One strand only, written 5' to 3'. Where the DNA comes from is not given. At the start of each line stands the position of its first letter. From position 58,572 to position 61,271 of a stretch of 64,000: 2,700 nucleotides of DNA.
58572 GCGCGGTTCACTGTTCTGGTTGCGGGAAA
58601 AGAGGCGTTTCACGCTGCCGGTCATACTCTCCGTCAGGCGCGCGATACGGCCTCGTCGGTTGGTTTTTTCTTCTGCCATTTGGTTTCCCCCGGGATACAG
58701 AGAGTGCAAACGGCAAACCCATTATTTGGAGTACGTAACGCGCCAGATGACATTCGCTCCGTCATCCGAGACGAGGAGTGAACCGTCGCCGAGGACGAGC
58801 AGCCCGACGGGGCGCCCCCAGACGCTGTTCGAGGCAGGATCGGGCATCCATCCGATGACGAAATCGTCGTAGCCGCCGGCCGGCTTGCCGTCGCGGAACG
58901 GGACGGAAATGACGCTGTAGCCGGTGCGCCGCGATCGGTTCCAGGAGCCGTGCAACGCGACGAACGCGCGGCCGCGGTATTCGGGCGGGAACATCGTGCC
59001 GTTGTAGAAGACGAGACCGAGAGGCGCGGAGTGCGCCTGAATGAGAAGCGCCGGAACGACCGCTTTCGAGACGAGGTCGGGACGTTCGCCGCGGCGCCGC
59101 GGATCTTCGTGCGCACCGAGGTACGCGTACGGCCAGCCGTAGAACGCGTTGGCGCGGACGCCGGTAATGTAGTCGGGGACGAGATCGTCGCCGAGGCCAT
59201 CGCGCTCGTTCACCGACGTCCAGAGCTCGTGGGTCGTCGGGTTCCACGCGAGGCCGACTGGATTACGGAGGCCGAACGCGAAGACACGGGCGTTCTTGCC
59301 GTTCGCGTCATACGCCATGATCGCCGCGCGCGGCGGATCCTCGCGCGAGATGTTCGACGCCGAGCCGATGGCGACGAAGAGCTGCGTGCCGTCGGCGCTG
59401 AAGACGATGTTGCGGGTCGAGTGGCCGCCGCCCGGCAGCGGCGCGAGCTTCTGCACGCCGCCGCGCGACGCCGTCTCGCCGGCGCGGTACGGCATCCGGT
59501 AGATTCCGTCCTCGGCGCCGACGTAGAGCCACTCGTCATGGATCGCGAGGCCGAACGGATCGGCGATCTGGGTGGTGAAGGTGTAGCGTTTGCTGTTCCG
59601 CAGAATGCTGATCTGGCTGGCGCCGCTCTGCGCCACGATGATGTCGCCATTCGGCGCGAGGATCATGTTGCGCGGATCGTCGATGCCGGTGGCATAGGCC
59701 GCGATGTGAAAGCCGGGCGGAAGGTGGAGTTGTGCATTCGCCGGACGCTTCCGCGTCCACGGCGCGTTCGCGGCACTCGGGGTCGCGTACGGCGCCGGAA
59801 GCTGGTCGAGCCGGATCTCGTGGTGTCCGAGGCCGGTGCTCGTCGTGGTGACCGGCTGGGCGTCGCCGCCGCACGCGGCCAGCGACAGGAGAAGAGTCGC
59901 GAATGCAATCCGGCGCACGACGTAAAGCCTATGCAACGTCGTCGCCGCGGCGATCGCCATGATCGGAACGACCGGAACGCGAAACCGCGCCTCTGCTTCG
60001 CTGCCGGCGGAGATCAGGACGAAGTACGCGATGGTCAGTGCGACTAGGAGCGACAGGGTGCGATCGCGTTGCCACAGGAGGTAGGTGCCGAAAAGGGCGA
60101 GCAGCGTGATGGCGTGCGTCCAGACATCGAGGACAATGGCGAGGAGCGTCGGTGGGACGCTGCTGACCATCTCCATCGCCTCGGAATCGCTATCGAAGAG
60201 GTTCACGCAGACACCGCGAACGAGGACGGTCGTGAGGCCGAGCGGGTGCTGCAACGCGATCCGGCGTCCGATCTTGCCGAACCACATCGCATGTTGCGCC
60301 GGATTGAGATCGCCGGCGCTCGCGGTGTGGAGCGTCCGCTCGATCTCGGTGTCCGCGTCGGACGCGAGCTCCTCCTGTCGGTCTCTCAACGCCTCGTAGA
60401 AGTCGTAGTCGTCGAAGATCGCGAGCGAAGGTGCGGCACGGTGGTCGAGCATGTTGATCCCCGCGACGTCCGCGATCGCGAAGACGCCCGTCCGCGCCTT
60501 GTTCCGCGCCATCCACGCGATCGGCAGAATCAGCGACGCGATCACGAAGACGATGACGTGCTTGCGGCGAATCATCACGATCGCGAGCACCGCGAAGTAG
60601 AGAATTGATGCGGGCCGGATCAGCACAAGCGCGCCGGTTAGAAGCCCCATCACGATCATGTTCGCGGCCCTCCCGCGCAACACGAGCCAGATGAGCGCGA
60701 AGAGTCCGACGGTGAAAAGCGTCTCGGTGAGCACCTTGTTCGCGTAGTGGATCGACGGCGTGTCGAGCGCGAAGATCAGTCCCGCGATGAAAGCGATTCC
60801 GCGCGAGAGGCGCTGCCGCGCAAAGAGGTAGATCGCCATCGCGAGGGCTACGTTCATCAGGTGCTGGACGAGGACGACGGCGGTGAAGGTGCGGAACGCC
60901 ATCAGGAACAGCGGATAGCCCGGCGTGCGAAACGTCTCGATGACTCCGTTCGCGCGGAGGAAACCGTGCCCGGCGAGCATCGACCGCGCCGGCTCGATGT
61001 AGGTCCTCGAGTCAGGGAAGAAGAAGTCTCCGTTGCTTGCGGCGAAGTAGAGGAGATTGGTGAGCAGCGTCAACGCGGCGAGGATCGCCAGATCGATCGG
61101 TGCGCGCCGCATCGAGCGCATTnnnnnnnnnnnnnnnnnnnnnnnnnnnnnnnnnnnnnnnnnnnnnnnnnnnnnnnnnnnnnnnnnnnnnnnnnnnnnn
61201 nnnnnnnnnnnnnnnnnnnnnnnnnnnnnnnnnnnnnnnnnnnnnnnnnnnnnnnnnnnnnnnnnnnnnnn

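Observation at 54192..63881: Six-gene co-directional cluster with three PilT-family ATPases, a glycosyltransferase-dehydrogenase fusion and an adjacent O-antigen-ligase-like gene, without other pilus genes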

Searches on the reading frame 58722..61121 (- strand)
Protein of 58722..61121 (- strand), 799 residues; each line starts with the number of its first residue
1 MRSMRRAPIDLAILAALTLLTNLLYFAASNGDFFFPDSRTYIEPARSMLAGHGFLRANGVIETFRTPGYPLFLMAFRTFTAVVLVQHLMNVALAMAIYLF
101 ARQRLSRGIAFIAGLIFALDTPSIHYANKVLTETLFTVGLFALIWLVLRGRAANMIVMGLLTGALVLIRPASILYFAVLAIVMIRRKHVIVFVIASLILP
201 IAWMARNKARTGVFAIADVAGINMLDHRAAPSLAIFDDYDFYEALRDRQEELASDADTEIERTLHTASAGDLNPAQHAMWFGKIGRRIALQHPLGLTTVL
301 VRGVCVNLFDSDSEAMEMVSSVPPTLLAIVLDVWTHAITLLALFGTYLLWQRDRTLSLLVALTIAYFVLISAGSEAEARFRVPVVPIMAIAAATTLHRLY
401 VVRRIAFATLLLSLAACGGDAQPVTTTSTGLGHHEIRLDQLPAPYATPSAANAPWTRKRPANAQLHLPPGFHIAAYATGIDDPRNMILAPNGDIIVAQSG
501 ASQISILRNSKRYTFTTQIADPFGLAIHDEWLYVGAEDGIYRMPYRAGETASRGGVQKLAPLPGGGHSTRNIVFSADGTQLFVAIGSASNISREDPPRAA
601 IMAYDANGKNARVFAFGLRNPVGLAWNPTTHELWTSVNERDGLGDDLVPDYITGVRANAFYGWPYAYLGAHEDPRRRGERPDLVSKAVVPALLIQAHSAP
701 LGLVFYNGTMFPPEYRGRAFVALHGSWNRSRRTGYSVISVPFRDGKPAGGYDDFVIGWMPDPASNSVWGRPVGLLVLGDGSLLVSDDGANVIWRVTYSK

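Call 4: search_protein_families(library=pfam, proteins=[window:58722-61121:-], max_evalue=0.01)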
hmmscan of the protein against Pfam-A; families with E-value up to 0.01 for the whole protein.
window:58722-61121:- (799 aa): 3 families
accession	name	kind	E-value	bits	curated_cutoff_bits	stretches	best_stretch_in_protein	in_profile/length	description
PF07995.17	GSDH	-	2.1e-14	54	25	1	605-722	167-276/332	Glucose / Sorbosone dehydrogenase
PF22807.2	TrAA12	-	1.5e-05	24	30.9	1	687-752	271-330/463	TrAA12-like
PF03901.23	Glyco_transf_22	-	8.7e-05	22.3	23.8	1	332-403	266-341/414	Alg9-like mannosyltransferase family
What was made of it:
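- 58722..59918 (-): GSDH-type beta-propeller (PQQ-dependent sugar dehydrogenase-like) with its own lipoprotein signal peptide, now in frame with the GT. GSDH at 54 bits, plus TrAA12 (call 4).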

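Call 5: search_protein_families(library=ncbifam, proteins=[window:58722-61121:-], max_evalue=0.01)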
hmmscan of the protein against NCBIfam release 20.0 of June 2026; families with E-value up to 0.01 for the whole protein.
window:58722-61121:- (799 aa): 2 families
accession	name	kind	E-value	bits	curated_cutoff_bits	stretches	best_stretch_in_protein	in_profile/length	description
NF033206.1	ScyE_fam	subfamily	7.9e-07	28.9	80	0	476-503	3-30/333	ScyD/ScyE family protein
TIGR02604.1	Piru_Ver_Nterm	subfamily_domain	5.2e-05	22.8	122.2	1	600-786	165-338/367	PVC-type heme-binding CxxCH protein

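Call 6: find_encoding_contigs(protein=window:58722-61121:-, flank=10000, max_places=6)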
Protein window:58722-61121:- (799 aa): 1 contig read that carries it; 1 place shown.
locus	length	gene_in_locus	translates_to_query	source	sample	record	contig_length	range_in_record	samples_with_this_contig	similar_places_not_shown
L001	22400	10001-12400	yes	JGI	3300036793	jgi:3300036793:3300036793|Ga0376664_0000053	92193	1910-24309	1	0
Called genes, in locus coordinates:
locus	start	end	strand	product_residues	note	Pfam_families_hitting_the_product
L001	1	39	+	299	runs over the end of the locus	PF00892:EamA, PF06800:Sugar_transport (faint), PF00892:EamA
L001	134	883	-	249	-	PF03544:TonB_C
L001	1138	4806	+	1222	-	PF09286:Pro-kuma_activ, PF00629:MAM (faint), PF20773:InhA-like_MAM (faint), PF17957:Big_7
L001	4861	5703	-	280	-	-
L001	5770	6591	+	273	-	PF01226:Form_Nir_trans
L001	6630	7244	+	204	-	-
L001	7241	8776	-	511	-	PF04932:Wzy_C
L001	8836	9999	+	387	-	PF13401:AAA_22 (faint), PF00437:T2SSE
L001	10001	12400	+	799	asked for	PF22807:TrAA12, PF07995:GSDH, PF22807:TrAA12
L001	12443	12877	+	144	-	-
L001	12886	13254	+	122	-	-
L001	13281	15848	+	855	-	PF02985:HEAT (faint), PF13513:HEAT_EZ (faint), PF13646:HEAT_2, PF03130:HEAT_PBS (weak), PF13646:HEAT_2, PF00437:T2SSE, PF13401:AAA_22 (weak)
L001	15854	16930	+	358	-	PF00437:T2SSE, PF13555:AAA_29 (faint)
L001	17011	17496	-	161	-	-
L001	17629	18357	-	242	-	PF04338:DUF481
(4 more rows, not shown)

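Call 7: find_homologous_proteins(query=window:58722-61121:-, max_evalue=1e-10)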
Query window:58722-61121:- (799 aa): 45 proteins with E <= 1e-10 among 8000 candidates.
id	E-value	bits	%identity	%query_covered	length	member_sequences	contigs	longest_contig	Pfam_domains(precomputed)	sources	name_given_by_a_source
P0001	0.0e+0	1793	100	100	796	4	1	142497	PF22807.3,PF07995.18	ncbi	ncbi:MAG TPA: PQQ-dependent sugar dehydrogenase [Thermoanaerobaculia bacterium]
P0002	0.0e+0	1084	98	61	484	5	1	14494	PF22807.3,PF07995.18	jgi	jgi:glucose/arabinose dehydrogenase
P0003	1.3e-114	402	52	49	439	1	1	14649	PF13231.13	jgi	-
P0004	4.7e-114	400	51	49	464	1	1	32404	-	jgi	jgi:4-amino-4-deoxy-L-arabinose transferase-like glycosyltransferase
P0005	3.3e-113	398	51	49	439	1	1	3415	-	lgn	-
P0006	6.0e-111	390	51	49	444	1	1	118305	-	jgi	jgi:hypothetical protein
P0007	2.4e-107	378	51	49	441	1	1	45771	-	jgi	jgi:hypothetical protein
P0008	7.1e-104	367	51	49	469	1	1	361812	PF03901.24,PF13231.13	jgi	jgi:hypothetical protein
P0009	2.4e-103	365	49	45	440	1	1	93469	PF22807.3,PF01436.28,PF07995.18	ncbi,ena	-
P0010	2.8e-102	361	48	49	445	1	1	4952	-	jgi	jgi:hypothetical protein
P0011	4.0e-102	361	49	49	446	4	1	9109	-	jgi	jgi:hypothetical protein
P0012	2.9e-100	355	46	46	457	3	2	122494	PF22807.3,PF01436.28,PF07995.18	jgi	jgi:glucose/arabinose dehydrogenase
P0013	5.7e-99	351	46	49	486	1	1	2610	-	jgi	jgi:hypothetical protein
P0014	3.1e-96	342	44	46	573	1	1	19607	PF22807.3,PF07995.18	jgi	jgi:glucose/arabinose dehydrogenase/cytochrome c2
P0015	4.3e-94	334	44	46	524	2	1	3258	PF22807.3,PF07995.18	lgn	-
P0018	3.2e-79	285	45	46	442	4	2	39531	PF13231.13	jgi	jgi:Dolichyl-phosphate-mannose-protein mannosyltransferase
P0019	3.5e-75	272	42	47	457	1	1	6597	PF13231.13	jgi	jgi:hypothetical protein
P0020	7.1e-62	228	37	47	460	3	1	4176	PF13231.13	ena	-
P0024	2.2e-49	187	35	47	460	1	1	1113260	PF13231.13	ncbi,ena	-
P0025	7.8e-49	185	33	50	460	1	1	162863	PF13231.13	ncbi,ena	-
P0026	2.9e-48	183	35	47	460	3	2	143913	PF13231.13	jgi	jgi:Dolichyl-phosphate-mannose-protein mannosyltransferase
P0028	5.6e-34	136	32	44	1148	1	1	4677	PF13231.13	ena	-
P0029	5.1e-19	86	27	45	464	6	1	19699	PF02366.25,PF13231.13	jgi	jgi:4-amino-4-deoxy-L-arabinose transferase-like glycosyltransferase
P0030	1.5e-18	85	29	45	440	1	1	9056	PF13231.13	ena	-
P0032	4.9e-17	80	28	49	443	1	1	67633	PF13231.13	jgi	jgi:4-amino-4-deoxy-L-arabinose transferase-like glycosyltransferase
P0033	9.7e-17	79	29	47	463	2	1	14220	PF13231.13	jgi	jgi:4-amino-4-deoxy-L-arabinose transferase-like glycosyltransferase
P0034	4.9e-16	76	31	42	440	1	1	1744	PF13231.13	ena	-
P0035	6.6e-16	76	26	47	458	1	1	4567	PF13231.13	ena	-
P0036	5.6e-15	73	26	52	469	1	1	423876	PF13231.13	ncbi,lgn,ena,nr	ncbi:MAG: glycosyltransferase family 39 protein [Deltaproteobacteria bacterium]|nr:glycosyltransfera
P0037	5.3e-14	70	27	48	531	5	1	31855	PF02366.25,PF13231.13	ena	-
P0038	8.0e-14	69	28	41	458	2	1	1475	PF02366.25,PF13231.13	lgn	-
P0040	5.3e-13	66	25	45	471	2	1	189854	PF13231.13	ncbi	-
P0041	5.4e-13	66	29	35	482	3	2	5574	PF13231.13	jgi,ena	-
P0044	1.4e-11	62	28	48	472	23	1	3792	PF13231.13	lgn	-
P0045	4.5e-11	60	34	26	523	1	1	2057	PF13231.13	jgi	jgi:4-amino-4-deoxy-L-arabinose transferase-like glycosyltransferase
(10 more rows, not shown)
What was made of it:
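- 59919..61121 (-): GT-C fold membrane glycosyltransferase (PMT_2/GT39-83-like, about 400 aa). Homologues carry PF13231 PMT_2 (call 7).
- On GT-C glycosyltransferases (PMT_2 / GT39 / GT83-like): Several homologues carry precomputed PF13231 hits (call 7).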

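Call 8: find_encoding_contigs(protein=P0008, flank=10000, max_places=2)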
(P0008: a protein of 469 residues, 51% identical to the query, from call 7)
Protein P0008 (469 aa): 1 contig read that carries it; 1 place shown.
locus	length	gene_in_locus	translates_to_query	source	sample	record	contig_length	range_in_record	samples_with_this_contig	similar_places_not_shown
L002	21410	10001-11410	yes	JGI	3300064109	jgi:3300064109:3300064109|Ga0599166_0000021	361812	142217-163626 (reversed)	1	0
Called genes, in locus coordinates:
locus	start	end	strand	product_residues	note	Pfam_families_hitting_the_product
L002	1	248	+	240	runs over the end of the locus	PF01464:SLT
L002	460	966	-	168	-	-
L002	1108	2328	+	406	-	PF25917:BSH_RND, PF25973:BSH_CzcB, PF25876:HH_MFP_RND (weak), PF25954:Beta-barrel_RND_2, PF25967:RND-MFP_C (faint)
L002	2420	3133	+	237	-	PF00005:ABC_tran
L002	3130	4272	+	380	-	PF12704:MacB_PCD, PF02687:FtsX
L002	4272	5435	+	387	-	PF12704:MacB_PCD, PF02687:FtsX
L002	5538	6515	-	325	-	PF00188:CAP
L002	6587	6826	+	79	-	-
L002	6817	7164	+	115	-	PF02452:PemK_toxin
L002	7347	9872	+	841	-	PF03030:H_PPase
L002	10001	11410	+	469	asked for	PF03901:Glyco_transf_22 (faint), PF13231:PMT_2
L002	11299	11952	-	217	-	PF01370:Epimerase, PF05368:NmrA, PF07993:NAD_binding_4 (weak), PF13460:NAD_binding_10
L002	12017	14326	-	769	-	-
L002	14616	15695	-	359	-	PF13433:Peripla_BP_5, PF13458:Peripla_BP_6, PF01094:ANF_receptor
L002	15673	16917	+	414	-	PF22807:TrAA12, PF23500:DUF7133 (faint), PF07995:GSDH, PF22807:TrAA12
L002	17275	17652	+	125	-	-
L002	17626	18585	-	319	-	PF00491:Arginase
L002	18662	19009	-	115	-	PF02452:PemK_toxin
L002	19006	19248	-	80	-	-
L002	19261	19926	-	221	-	PF01370:Epimerase (faint), PF00106:adh_short, PF13561:adh_short_C2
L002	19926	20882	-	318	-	PF18075:FtsX_ECD, PF02687:FtsX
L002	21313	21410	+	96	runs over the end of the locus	-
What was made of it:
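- The GT occurs without a PilT gene in L002 (call 8).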

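Call 9: find_encoding_contigs(protein=P0006, flank=10000, max_places=2)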
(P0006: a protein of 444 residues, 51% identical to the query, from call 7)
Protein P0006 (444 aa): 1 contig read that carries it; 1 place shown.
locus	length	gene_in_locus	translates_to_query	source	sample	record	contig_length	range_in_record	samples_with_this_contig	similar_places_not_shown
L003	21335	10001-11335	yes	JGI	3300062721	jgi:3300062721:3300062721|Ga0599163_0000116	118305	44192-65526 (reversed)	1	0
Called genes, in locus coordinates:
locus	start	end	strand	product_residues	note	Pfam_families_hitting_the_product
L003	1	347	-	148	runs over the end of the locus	PF00583:Acetyltransf_1, PF13508:Acetyltransf_7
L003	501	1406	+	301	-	PF00892:EamA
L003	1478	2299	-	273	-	PF03544:TonB_C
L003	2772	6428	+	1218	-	PF09286:Pro-kuma_activ, PF19077:Big_13 (faint), PF17957:Big_7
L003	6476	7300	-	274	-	-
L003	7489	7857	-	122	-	-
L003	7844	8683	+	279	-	PF04116:FA_hydroxylase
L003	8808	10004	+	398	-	PF13191:AAA_16 (faint), PF00437:T2SSE, PF25199:nSTAND_NTPase5 (faint), PF13401:AAA_22 (faint)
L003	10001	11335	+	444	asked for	-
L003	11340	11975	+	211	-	PF01183:Glyco_hydro_25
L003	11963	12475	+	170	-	PF13646:HEAT_2 (faint)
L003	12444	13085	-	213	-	PF01073:3Beta_HSD, PF01370:Epimerase, PF05368:NmrA, PF13460:NAD_binding_10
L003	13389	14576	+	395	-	PF22807:TrAA12, PF07995:GSDH, PF22807:TrAA12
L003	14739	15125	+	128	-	-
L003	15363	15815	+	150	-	PF24838:8xMP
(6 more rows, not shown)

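Call 10: find_encoding_contigs(protein=P0002, flank=10000, max_places=2)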
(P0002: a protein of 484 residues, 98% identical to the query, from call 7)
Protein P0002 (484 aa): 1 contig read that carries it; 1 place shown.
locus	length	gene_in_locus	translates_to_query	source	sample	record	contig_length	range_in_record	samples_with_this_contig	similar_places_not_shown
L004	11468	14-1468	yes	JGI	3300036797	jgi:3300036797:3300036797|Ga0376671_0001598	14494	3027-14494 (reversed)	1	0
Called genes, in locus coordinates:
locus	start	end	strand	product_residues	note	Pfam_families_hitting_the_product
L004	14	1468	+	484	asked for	PF22807:TrAA12, PF07995:GSDH, PF22807:TrAA12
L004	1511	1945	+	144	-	-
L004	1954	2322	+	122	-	-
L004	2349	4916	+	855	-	PF02985:HEAT (faint), PF13513:HEAT_EZ (faint), PF13646:HEAT_2, PF03130:HEAT_PBS (weak), PF13646:HEAT_2, PF00437:T2SSE, PF13401:AAA_22 (weak)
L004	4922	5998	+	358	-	PF00437:T2SSE, PF13555:AAA_29 (faint)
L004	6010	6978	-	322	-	-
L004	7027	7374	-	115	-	-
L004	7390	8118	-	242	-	PF04338:DUF481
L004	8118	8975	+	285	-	PF00561:Abhydrolase_1, PF12146:Hydrolase_4, PF12697:Abhydrolase_6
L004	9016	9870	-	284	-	PF01370:Epimerase, PF04321:RmlD_sub_bind (weak), PF05368:NmrA, PF13460:NAD_binding_10, PF16363:GDP_Man_Dehyd (faint)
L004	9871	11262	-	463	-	PF13509:S1_2 (faint), PF00575:S1, PF23459:S1_RRP5 (weak), PF00575:S1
